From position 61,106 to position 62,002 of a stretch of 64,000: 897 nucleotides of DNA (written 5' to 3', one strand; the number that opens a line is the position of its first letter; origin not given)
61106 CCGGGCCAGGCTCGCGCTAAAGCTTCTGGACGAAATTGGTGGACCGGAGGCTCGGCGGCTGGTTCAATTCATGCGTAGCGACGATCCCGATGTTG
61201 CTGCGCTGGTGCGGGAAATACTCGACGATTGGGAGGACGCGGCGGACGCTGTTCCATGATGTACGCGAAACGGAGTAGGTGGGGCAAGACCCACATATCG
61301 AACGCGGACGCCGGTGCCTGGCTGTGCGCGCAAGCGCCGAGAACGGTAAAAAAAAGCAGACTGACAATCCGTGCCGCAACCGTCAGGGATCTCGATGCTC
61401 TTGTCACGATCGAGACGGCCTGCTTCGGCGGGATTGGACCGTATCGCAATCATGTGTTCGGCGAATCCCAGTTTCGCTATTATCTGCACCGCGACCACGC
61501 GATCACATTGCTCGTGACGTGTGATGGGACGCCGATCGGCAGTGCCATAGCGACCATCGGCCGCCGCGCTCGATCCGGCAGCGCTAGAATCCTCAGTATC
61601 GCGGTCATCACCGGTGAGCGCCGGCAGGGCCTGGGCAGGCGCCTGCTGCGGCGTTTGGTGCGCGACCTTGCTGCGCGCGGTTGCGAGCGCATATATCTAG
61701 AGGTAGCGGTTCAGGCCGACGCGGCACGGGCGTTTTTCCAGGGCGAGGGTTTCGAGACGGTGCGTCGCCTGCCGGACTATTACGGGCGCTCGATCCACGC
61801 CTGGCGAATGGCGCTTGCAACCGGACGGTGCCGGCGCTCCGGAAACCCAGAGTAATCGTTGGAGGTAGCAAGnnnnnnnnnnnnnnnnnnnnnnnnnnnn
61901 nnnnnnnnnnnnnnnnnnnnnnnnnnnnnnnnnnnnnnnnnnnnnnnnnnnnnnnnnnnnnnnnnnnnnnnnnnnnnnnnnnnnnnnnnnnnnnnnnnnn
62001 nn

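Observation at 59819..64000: Uncharacterised four-gene operon: HEAT + alpha/beta-hydrolase, HEAT, GNAT, and a Lys-rich CHAT-like/transglutaminase-like giant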

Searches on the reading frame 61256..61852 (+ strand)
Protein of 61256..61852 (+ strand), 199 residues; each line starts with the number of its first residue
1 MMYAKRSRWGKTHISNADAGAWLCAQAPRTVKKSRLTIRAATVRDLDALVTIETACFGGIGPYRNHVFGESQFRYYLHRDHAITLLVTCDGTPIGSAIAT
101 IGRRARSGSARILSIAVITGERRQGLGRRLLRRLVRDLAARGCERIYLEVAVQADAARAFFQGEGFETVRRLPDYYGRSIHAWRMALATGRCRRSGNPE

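Call 5: search_protein_families(library=pfam, proteins=[window:61256-61852:+], max_evalue=1)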
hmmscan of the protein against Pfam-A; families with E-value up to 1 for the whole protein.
window:61256-61852:+ (199 aa): 8 families
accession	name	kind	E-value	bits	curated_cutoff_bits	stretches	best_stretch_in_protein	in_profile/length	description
PF00583.31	Acetyltransf_1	-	3.1e-16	60.1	20.7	1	53-166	8-116/116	Acetyltransferase (GNAT) family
PF13508.13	Acetyltransf_7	-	5.8e-09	36.6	27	1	84-167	5-83/84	Acetyltransferase (GNAT) domain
PF13673.13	Acetyltransf_10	-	2.7e-07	31.1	23.6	1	70-170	19-111/128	Acetyltransferase (GNAT) domain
PF08445.16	FR47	-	9.6e-05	22.7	22.1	1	101-169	13-80/86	FR47-like protein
PF13523.12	Acetyltransf_8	-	0.0012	18.9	27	1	121-170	91-141/145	Acetyltransferase (GNAT) domain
PF24553.2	Rv0428c_C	-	0.0053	16.9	27.2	1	113-168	163-217/224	Probable histone acetyltransferase Rv0428c C-terminal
PF13420.13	Acetyltransf_4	-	0.015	15.7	24.3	1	109-176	75-144/155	Acetyltransferase (GNAT) domain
PF13527.13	Acetyltransf_9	-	0.019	15.4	25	1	38-145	2-108/127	Acetyltransferase (GNAT) domain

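Call 6: search_protein_families(library=ncbifam, proteins=[window:61256-61852:+], max_evalue=1)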
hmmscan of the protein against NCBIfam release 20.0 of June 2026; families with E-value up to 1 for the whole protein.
window:61256-61852:+ (199 aa): 25 families
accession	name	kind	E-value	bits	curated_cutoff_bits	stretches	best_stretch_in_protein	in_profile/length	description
TIGR01575.1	rimI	equivalog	4.6e-16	59.2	86.4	1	68-178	18-124/132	ribosomal protein S18-alanine N-acetyltransferase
NF002959.0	PRK03624.1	equivalog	2.1e-11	43.7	124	1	33-170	4-133/147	GNAT family acetyltransferase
NF007025.1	PRK09491.1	equivalog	4.3e-09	36.5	173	1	40-177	5-130/145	ribosomal protein S18-alanine N-acetyltransferase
NF040501.1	resist_ArsN2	equivalog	2.8e-07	30.2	125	1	98-171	37-106/133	arsenic resistance N-acetyltransferase ArsN2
NF049894.1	CG3035_N_ac_Glu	equivalog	2.8e-05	23.5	280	1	114-168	237-291/300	N-acetylglutamate synthase, CG3035 family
NF040504.1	resist_ArsN1b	equivalog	0.0002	21.2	210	1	86-174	52-141/159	arsinothricin resistance N-acetyltransferase ArsN1 family B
NF033083.0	AAC_3_I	equivalog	0.00021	21.5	200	1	39-163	5-131/145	AAC(3)-I family aminoglycoside N-acetyltransferase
NF041716.1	HxA_phane_GNAT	equivalog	0.00028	20.8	250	1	114-168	87-142/152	cyclophane-containing RiPP N-acetyltransferase HaaN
NF040503.1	resist_ArsN1a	equivalog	0.00042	20.1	170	1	38-169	1-136/159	arsinothricin resistance N-acetyltransferase ArsN1 family A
TIGR03103.1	trio_acet_GNAT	equivalog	0.00061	18.4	569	1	80-170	120-216/547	N-acetylglutaminylglutamine synthetase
NF000487.1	stat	exception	0.0026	17.3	420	1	87-160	84-156/189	streptothricin N-acetyltransferase STAT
NF005840.0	PRK07757.1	equivalog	0.004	17.1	154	1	110-171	67-123/153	N-acetyltransferase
TIGR03448.1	mycothiol_MshD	equivalog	0.0044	16.4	163.1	1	114-170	233-289/294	mycothiol synthase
NF040502.1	PPT_acetyltrans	equivalog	0.0085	15.8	300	1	36-172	8-148/183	phosphinothricin N-acetyltransferase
TIGR02406.1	ectoine_EctA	equivalog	0.019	15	120.6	1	72-162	27-119/157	diaminobutyrate acetyltransferase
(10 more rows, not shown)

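Call 7: search_protein_families(library=padloc, proteins=[window:61256-61852:+], max_evalue=1)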
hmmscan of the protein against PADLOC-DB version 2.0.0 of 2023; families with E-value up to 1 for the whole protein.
window:61256-61852:+ (199 aa): 0 families

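Call 12: find_encoding_contigs(protein=window:61256-61852:+, flank=10000, max_places=6)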
Protein window:61256-61852:+ (199 aa): no gene with exactly this product is on record in the collection.
